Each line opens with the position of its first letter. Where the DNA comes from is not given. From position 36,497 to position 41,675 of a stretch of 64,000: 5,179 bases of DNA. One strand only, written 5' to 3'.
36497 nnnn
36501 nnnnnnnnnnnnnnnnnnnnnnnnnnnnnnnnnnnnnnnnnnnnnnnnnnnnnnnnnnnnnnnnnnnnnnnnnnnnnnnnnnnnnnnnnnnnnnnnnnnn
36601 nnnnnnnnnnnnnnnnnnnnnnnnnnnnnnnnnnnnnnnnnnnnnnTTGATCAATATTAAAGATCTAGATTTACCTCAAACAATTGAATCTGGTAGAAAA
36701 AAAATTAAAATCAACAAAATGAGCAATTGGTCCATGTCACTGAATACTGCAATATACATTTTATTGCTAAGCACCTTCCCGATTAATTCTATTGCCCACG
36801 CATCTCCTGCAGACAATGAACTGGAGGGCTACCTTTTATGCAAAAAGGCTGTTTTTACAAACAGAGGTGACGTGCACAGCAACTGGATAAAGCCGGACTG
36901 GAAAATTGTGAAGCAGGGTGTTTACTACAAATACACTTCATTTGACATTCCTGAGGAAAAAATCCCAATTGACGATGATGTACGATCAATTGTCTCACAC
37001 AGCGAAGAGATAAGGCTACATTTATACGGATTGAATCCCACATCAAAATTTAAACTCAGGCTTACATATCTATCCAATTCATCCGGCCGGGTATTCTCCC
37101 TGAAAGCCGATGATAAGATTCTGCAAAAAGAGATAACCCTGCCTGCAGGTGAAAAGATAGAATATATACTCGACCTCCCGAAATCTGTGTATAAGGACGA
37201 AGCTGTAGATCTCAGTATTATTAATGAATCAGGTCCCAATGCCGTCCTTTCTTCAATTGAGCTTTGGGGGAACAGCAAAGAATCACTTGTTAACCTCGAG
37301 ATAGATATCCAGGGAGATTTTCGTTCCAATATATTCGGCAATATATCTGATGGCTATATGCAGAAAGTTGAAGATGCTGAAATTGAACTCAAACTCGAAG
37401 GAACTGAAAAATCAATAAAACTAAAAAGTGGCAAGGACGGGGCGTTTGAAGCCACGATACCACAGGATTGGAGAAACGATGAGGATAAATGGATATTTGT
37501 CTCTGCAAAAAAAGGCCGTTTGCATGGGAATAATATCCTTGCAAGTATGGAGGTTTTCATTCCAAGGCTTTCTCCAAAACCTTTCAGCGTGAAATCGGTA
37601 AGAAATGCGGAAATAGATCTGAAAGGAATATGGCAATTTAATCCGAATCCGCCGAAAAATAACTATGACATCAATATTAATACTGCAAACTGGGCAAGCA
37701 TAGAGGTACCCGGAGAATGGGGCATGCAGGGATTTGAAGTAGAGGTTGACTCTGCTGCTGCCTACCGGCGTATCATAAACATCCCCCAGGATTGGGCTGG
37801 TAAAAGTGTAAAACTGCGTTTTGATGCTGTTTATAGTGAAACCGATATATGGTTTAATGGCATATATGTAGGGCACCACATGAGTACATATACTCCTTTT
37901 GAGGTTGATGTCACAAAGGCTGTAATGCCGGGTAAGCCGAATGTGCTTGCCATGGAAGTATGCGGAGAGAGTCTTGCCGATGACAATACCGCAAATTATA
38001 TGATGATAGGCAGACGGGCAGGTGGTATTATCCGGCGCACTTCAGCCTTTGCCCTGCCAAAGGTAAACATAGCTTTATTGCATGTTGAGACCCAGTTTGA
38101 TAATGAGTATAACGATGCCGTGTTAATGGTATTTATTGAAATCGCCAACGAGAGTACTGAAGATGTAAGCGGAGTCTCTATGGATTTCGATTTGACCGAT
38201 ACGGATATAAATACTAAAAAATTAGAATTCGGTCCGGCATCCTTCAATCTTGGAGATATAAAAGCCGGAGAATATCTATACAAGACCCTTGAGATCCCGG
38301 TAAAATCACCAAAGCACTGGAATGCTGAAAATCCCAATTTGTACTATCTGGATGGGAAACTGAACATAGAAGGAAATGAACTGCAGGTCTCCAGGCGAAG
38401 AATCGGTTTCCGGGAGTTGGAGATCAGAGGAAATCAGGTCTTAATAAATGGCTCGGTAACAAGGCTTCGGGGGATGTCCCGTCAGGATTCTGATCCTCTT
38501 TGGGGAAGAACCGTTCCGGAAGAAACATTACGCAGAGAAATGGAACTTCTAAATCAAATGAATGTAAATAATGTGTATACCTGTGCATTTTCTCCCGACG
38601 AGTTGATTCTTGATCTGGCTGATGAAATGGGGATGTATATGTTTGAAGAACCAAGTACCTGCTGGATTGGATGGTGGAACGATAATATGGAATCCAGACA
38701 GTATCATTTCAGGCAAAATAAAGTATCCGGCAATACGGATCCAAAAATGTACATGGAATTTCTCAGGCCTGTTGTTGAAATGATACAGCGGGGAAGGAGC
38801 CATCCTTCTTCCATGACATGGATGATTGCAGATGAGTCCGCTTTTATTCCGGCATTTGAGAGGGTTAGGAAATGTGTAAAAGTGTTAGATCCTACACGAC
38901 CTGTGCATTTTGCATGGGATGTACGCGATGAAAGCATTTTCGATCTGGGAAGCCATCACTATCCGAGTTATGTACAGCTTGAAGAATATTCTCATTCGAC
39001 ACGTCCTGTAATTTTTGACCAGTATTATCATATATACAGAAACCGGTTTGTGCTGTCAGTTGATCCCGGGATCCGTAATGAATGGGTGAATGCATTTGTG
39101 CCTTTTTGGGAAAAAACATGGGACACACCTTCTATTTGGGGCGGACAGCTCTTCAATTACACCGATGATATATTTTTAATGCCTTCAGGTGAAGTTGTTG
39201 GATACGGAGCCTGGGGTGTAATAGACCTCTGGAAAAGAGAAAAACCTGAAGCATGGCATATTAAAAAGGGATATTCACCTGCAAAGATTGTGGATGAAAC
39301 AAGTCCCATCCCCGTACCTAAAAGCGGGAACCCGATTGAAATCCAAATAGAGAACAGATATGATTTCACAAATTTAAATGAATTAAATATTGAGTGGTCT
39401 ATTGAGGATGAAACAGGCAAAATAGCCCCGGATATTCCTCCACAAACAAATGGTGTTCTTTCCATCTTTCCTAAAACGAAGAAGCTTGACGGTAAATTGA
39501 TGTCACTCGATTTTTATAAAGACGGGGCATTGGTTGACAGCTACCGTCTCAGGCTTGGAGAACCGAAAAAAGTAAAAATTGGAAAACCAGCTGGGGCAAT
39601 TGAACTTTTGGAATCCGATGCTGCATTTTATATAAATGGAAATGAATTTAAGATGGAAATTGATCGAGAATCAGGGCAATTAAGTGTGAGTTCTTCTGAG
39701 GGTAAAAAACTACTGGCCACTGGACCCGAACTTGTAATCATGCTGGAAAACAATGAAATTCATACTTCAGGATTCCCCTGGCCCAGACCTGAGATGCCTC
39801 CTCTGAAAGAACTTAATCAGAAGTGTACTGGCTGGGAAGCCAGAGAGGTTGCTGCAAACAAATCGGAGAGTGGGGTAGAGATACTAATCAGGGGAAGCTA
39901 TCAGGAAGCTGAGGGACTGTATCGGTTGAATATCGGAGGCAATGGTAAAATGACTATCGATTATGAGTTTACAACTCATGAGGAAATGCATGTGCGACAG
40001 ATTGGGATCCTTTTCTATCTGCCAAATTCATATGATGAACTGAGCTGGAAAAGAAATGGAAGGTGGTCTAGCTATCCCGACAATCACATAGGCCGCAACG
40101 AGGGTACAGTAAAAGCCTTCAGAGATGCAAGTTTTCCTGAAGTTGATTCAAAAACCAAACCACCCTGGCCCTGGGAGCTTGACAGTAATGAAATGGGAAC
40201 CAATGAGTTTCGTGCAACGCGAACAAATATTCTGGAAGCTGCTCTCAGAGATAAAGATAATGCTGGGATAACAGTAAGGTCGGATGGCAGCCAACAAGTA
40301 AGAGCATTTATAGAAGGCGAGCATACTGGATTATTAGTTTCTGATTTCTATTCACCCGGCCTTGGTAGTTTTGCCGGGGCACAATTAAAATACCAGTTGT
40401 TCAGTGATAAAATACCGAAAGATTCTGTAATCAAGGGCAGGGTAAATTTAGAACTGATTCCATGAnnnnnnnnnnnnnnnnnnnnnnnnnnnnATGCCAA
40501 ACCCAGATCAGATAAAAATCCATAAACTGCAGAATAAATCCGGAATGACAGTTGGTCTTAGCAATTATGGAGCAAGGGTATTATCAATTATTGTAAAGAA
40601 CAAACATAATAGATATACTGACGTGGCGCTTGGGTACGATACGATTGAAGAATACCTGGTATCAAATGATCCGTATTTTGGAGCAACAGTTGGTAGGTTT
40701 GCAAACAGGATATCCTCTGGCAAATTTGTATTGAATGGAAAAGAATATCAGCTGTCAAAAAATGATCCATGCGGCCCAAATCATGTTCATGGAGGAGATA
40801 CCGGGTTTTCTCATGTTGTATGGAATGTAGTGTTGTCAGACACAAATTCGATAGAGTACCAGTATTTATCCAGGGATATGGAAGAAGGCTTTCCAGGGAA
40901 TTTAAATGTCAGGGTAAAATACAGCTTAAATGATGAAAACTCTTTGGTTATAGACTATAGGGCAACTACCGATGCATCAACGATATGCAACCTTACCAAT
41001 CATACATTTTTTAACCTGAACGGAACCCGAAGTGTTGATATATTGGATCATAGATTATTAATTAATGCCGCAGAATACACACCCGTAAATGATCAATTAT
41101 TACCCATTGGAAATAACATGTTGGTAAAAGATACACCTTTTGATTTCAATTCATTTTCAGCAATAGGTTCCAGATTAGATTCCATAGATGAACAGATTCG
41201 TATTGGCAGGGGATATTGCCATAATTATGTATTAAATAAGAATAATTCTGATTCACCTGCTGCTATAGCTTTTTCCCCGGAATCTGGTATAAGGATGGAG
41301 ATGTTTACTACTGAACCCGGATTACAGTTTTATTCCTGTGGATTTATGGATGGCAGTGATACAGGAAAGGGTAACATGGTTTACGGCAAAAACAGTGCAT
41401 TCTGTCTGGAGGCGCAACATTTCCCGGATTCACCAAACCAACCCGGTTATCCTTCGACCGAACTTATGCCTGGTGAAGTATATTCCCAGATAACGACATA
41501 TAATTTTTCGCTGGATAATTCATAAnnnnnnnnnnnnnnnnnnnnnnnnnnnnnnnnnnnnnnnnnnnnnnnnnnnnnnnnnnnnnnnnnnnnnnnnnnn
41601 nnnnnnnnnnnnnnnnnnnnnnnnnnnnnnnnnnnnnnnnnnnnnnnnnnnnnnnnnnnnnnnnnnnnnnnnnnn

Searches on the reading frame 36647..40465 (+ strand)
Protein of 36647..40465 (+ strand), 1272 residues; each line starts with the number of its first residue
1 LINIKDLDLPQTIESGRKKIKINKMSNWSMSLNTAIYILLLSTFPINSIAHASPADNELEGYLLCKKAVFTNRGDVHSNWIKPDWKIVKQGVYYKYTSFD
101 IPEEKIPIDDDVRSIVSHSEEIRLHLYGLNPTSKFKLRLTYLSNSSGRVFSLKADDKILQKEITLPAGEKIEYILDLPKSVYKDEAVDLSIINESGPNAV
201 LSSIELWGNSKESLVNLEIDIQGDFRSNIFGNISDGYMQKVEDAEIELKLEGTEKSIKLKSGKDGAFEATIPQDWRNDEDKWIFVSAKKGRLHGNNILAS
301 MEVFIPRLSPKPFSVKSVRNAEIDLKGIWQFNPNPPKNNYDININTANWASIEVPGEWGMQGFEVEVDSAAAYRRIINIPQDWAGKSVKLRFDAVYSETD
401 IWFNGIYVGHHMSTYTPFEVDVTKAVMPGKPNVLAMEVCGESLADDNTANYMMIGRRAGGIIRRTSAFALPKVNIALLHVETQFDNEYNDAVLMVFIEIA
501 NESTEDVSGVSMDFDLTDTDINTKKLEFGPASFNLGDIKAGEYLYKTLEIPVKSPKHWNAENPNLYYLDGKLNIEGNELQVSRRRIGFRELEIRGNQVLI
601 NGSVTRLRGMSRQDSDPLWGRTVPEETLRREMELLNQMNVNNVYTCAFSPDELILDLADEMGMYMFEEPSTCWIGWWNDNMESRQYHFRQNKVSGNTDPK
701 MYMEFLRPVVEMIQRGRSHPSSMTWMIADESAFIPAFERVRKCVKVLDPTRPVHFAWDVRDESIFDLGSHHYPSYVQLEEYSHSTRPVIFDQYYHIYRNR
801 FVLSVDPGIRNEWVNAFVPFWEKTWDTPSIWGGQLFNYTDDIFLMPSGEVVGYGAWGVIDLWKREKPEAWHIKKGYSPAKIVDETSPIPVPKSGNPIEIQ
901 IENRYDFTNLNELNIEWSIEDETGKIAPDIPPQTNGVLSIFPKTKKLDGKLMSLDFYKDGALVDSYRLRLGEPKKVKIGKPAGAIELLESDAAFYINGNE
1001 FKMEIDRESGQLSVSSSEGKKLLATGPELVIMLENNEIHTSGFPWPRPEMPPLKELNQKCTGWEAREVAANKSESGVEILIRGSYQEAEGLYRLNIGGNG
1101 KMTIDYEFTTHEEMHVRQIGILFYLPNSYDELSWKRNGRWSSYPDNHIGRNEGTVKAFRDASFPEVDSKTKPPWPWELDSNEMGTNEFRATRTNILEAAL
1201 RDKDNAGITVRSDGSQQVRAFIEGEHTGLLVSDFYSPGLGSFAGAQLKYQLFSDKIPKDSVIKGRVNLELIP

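Call 9: search_protein_families(library=pfam, proteins=[window:36647-40465:+])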
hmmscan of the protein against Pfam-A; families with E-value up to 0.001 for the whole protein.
window:36647-40465:+ (1272 aa): 6 families
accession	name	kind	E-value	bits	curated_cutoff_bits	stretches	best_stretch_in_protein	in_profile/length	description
PF02836.23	Glyco_hydro_2_C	-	1.5e-28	100.3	21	1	592-791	2-208/302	Glycosyl hydrolases family 2, TIM barrel domain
PF02837.24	Glyco_hydro_2_N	-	2.5e-16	60.5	28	1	350-466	32-164/169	Glycosyl hydrolases family 2, sugar binding domain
PF00703.27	Glyco_hydro_2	-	2.2e-11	44.9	23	1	474-589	2-109/109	Glycosyl hydrolases family 2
PF02929.23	Bgal_small_N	-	5.9e-09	36.4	25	1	998-1151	2-146/248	Beta galactosidase small chain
PF16353.11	LacZ_4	-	1.1e-06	29.2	27.3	1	899-941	1-48/87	Beta-galactosidase, domain 4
PF22666.2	Glyco_hydro_2_N2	-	1.3e-05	25.8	27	1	369-438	48-117/167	Glycosyl hydrolase 2 galactose-binding domain-like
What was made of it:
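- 36647..42938 (+): Upstream supply genes in the same locus: a GH2 beta-galactosidase-like enzyme (36647-40465), galactose mutarotase GalM (40494-41525) and a sugar-porter MFS transporter (41556-42938). Pfam assignments (call 9).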

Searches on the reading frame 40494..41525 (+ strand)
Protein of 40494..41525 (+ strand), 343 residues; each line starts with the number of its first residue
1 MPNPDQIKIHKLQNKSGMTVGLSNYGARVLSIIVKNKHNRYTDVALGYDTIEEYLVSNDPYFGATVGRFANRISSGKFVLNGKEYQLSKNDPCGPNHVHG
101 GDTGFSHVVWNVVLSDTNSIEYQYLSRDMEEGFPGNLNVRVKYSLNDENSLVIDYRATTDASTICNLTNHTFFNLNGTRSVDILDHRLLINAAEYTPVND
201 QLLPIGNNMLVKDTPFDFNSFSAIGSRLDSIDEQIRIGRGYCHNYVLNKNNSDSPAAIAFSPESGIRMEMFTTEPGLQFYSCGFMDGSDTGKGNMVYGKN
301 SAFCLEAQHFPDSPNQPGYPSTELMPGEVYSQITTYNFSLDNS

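Call 9: search_protein_families(library=pfam, proteins=[window:40494-41525:+])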
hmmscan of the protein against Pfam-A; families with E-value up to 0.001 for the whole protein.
window:40494-41525:+ (343 aa): 1 family
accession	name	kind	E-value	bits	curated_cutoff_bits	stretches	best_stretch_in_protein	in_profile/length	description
PF01263.26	Aldose_epim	-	3.4e-82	276.6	27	1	10-336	3-298/299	Aldose 1-epimerase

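Call 75: search_protein_families(library=ncbifam, proteins=[window:40494-41525:+], max_evalue=1e-15)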
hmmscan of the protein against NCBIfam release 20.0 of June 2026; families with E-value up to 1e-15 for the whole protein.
window:40494-41525:+ (343 aa): 2 families
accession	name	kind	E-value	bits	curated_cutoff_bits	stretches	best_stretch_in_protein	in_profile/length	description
TIGR02636.1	galM_Leloir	equivalog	2.4e-96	322.7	397.65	1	6-339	3-336/336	galactose-1-epimerase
NF008277.0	PRK11055.1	subfamily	6.7e-91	305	240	1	6-339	15-347/349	galactose-1-epimerase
